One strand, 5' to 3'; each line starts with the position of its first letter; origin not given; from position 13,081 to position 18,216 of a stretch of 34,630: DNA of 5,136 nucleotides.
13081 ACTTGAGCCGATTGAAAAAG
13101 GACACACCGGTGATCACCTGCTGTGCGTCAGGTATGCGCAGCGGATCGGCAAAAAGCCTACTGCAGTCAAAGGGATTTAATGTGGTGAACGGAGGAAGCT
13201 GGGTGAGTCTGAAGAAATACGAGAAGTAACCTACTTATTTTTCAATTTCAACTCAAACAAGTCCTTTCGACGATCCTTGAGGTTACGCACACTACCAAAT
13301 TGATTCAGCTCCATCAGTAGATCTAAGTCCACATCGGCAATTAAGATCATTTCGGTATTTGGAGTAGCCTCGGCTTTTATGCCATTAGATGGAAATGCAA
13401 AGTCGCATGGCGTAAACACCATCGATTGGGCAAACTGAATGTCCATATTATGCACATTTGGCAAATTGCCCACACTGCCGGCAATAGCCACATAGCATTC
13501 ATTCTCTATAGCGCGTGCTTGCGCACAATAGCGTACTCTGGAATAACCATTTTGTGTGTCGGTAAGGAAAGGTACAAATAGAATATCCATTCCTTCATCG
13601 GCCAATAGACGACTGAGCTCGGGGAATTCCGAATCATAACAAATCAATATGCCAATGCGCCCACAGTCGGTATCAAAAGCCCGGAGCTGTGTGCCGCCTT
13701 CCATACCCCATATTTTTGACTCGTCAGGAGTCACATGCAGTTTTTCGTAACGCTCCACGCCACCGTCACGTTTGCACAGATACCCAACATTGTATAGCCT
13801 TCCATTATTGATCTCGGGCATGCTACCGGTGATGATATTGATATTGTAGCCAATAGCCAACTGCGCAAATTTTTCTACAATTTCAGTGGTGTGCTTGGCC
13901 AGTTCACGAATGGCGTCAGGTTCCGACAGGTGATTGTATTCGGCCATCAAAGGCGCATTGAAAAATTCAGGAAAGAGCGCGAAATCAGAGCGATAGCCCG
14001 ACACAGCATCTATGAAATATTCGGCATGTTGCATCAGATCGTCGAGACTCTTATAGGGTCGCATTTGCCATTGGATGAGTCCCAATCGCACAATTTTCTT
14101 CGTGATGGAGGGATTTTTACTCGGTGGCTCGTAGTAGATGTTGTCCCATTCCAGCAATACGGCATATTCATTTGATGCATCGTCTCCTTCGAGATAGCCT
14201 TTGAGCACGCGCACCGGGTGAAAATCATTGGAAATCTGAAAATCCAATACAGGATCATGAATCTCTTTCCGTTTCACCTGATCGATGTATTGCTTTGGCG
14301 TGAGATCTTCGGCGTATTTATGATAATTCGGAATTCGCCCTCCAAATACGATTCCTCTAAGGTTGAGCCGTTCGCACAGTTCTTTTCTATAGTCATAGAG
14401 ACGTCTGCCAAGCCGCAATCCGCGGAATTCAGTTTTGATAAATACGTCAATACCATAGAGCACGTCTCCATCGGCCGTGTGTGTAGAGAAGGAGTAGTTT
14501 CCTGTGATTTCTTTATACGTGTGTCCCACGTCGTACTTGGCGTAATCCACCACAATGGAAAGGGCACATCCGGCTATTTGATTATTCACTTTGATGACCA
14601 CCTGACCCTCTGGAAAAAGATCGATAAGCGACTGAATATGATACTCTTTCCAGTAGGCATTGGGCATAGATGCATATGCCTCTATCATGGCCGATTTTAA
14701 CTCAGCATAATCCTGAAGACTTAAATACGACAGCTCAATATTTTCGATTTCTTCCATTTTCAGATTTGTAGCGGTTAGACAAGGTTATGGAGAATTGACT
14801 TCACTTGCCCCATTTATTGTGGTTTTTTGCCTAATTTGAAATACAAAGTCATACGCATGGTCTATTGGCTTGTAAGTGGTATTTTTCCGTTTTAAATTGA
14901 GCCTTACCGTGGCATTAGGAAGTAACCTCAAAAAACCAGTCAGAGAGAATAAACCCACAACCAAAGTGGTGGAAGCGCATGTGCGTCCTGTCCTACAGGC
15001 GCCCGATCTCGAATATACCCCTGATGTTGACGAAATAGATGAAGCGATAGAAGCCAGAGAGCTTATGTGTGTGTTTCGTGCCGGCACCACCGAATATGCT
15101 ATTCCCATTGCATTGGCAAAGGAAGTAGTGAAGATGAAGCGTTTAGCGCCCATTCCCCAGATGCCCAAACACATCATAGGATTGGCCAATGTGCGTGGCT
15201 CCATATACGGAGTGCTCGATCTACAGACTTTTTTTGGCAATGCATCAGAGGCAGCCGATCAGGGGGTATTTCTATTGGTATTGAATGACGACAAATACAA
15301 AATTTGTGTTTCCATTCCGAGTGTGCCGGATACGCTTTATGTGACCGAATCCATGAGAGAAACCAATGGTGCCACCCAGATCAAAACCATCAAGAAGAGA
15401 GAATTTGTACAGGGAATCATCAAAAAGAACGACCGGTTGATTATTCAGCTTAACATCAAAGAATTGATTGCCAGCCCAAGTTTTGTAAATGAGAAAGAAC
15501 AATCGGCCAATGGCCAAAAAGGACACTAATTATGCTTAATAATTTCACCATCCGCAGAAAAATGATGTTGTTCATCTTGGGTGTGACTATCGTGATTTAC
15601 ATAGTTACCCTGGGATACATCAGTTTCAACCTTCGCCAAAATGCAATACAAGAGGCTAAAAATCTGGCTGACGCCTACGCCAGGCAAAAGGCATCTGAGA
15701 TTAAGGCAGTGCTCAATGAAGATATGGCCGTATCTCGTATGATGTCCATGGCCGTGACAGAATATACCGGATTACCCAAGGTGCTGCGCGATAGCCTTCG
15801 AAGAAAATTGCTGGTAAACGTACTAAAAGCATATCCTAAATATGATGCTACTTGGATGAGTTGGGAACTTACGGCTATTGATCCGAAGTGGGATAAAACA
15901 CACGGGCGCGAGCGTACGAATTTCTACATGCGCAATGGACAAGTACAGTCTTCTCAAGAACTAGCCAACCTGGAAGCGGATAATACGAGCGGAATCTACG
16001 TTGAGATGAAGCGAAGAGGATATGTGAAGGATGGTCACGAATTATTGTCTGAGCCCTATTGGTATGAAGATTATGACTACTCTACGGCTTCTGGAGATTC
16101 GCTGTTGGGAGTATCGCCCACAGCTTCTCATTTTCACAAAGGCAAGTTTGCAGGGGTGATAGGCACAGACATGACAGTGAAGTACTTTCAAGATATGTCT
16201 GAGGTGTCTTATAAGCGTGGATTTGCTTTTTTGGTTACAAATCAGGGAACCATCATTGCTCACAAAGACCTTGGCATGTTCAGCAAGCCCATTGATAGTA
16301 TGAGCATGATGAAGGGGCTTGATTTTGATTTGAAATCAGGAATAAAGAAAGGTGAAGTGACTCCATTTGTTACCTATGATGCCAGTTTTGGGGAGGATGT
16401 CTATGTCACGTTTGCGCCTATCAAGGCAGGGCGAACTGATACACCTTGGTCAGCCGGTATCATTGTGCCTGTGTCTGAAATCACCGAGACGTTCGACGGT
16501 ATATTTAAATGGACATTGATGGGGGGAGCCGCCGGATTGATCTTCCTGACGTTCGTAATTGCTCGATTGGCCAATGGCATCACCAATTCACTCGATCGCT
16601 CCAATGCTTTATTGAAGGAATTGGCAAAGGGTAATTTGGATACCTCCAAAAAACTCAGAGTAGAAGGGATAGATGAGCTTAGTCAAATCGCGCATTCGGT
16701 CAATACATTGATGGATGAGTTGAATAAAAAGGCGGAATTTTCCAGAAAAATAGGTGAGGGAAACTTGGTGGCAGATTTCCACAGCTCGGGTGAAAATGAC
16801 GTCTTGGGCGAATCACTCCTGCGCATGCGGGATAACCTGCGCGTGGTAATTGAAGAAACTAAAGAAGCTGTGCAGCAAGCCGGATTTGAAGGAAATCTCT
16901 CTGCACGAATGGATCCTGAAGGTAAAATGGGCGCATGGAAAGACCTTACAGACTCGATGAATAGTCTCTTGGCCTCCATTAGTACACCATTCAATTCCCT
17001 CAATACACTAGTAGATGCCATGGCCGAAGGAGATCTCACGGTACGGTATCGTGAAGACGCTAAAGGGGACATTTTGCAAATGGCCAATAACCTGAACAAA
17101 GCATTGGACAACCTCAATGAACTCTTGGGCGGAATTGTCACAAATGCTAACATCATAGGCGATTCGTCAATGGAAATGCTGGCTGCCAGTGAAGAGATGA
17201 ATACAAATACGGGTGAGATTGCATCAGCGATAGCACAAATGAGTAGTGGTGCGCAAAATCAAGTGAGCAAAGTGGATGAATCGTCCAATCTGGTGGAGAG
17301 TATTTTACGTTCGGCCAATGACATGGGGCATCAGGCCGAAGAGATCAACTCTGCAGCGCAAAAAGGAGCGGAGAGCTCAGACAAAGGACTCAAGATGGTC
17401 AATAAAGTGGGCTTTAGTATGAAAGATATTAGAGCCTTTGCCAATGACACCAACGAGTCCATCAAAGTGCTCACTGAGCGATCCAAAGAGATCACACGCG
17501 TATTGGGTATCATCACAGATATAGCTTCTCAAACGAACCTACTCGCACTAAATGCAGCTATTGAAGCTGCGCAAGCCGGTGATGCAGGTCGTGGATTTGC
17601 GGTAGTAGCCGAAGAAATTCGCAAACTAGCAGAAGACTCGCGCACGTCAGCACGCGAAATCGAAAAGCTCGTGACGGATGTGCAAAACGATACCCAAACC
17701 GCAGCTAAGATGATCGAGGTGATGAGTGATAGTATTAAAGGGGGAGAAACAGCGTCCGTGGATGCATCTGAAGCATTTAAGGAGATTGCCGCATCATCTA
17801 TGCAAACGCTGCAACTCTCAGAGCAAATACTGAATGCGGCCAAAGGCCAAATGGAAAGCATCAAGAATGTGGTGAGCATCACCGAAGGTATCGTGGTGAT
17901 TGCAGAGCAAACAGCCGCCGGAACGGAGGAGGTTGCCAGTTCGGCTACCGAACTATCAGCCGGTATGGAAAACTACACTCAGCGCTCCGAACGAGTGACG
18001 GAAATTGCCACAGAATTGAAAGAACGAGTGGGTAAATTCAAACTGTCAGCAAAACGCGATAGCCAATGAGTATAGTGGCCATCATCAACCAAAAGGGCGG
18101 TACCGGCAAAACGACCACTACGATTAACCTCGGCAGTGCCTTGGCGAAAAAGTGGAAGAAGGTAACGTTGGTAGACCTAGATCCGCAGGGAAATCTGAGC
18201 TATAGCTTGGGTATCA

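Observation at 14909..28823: Fourteen-gene, two-kinase chemosensory (Che-like) supercluster in a Bacteroidota-type context with no motility apparatus in view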

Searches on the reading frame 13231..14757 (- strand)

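Call 6: search_protein_families(library=pfam, proteins=[window:13231-14757:-], max_evalue=0.1)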
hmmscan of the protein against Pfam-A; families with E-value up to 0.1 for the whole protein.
window:13231-14757:- (508 aa): 3 families
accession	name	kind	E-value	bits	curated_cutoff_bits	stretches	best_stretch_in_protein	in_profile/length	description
PF00795.27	CN_hydrolase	-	2.4e-36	125.8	23.2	1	231-483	6-253/256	Carbon-nitrogen hydrolase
PF00583.31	Acetyltransf_1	-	3.1e-05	24.7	20.7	1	24-138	4-98/116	Acetyltransferase (GNAT) family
PF13508.13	Acetyltransf_7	-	0.096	13.5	27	0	75-127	28-55/84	Acetyltransferase (GNAT) domain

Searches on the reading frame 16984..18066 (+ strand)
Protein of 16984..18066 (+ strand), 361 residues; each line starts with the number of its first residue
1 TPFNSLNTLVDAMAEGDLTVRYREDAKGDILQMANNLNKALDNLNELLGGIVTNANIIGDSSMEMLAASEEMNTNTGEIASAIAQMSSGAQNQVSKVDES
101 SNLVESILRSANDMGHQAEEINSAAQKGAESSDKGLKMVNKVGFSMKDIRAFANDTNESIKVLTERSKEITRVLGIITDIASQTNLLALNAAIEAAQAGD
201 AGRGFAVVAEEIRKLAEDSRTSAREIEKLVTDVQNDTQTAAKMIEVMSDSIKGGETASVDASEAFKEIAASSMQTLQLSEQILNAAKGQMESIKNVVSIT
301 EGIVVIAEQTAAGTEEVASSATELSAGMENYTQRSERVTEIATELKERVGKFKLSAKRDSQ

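Call 36: search_solved_structures(query=window:16984-18066:+, max_evalue=0.00001, show_alignments=4)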
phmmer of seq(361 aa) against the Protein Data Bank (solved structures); distinct sequences matched with E-value up to 0.00001: 13.
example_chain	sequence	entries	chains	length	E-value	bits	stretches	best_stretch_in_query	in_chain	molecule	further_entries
2ch7_A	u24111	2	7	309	2.6e-23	86.5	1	70-353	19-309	METHYL-ACCEPTING CHEMOTAXIS PROTEIN | Methyl-accepting chemotaxis protein 2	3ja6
2ch7_B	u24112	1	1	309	3.3e-23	86.2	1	72-353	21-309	METHYL-ACCEPTING CHEMOTAXIS PROTEIN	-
3ja6_H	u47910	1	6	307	1.2e-22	84.4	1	68-351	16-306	Methyl-accepting chemotaxis protein 2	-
6s18_A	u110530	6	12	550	1.7e-19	74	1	13-326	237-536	Aromatic acid chemoreceptor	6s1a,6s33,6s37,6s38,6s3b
3zx6_A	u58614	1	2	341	4.2e-18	69.4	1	3-334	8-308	HAMP, METHYL-ACCEPTING CHEMOTAXIS PROTEIN I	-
6s1k_E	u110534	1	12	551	6.7e-18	68.7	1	4-336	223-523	Methyl-accepting chemotaxis protein I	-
8c5v_I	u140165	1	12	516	1.1e-17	68.1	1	4-324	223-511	Methyl-accepting chemotaxis protein I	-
1qu7_A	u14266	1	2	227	5.9e-16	62.4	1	96-325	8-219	METHYL-ACCEPTING CHEMOTAXIS PROTEIN I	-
31cj_A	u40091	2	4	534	9.7e-13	51.8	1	81-295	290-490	Aerotaxis receptor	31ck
3g6b_A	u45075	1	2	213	1.2e-11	48.3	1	112-290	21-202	Methyl-accepting chemotaxis protein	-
3g67_A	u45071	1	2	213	1.7e-11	47.7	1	112-252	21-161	Methyl-accepting chemotaxis protein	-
4jpb_B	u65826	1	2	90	3.3e-11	46.8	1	164-238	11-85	Methyl-accepting chemotaxis protein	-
3ur1_C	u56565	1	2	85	4.3e-11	46.4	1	165-238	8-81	Methyl-accepting chemotaxis protein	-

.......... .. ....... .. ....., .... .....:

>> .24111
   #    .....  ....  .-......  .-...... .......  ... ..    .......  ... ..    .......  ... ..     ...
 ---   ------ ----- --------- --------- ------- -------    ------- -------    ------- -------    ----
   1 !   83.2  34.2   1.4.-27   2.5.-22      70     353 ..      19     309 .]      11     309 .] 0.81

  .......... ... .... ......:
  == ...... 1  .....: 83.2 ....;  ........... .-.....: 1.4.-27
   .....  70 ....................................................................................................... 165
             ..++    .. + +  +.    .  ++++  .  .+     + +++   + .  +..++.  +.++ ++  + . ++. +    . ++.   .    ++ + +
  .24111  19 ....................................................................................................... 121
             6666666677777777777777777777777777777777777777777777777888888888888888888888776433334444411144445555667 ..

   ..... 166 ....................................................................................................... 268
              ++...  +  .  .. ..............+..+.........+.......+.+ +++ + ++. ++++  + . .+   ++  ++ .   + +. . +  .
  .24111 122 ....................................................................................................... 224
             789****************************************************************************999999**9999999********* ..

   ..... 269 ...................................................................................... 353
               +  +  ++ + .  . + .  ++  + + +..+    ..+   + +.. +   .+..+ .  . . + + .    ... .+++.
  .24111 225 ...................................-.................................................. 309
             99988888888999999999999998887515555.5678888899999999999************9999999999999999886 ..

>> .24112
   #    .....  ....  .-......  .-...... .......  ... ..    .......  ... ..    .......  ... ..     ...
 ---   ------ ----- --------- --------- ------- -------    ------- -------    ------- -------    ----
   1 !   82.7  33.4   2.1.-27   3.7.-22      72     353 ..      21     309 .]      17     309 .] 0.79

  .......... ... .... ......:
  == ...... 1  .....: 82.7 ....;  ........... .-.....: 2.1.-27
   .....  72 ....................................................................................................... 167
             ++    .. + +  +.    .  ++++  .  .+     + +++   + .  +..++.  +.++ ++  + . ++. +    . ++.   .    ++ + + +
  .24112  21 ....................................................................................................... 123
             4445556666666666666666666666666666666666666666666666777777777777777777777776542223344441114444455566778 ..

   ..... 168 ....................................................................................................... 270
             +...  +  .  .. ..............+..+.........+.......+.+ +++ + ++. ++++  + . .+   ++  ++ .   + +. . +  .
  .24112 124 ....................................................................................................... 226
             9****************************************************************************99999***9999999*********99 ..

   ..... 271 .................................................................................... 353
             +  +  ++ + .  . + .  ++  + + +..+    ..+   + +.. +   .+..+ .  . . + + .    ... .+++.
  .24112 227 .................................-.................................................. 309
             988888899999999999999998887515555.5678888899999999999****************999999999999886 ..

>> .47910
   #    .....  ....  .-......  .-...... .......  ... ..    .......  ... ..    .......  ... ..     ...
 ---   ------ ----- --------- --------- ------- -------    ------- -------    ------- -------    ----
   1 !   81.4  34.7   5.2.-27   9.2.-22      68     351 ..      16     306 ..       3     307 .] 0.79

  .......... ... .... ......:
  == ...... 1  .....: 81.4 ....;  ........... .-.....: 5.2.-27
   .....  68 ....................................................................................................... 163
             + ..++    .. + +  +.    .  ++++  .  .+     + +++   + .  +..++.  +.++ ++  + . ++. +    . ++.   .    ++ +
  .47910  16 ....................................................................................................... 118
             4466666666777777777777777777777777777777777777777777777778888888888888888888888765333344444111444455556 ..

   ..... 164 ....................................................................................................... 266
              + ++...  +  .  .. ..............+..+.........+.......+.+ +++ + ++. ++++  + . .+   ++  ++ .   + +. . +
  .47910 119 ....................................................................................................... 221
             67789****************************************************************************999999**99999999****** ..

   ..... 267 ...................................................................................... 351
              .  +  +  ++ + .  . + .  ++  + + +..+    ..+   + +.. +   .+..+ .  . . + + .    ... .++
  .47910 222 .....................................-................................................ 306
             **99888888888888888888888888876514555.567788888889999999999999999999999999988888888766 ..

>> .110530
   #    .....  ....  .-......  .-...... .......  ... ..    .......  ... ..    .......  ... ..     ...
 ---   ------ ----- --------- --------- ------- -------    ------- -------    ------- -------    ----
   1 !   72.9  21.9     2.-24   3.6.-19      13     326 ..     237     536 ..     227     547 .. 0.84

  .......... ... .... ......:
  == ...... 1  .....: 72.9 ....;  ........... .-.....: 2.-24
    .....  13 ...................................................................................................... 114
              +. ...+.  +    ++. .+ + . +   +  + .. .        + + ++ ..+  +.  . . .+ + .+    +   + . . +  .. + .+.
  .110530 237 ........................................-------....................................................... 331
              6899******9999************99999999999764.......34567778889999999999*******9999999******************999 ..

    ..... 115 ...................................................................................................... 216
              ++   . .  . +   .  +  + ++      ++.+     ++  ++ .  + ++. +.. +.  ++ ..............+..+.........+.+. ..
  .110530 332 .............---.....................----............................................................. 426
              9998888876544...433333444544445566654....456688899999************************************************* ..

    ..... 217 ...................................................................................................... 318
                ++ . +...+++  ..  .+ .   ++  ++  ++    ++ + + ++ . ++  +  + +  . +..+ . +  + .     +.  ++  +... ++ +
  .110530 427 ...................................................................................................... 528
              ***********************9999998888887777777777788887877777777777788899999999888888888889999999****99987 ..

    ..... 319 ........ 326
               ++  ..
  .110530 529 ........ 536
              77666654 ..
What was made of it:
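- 15532..18069 (+): Transmembrane chemoreceptor (MCP): TM1, periplasmic dCache-like domain, TM2, two HAMP domains and a roughly 44-heptad signalling domain. Best PDB match is T. maritima TM1143 (2ch7), 2.6e-23 (call 36).
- Tried and rejected: The alignment to the 44H receptor TM1143 shows one 7-residue deficit in the N-arm, so I report '44H-like' and not a class (call 36).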
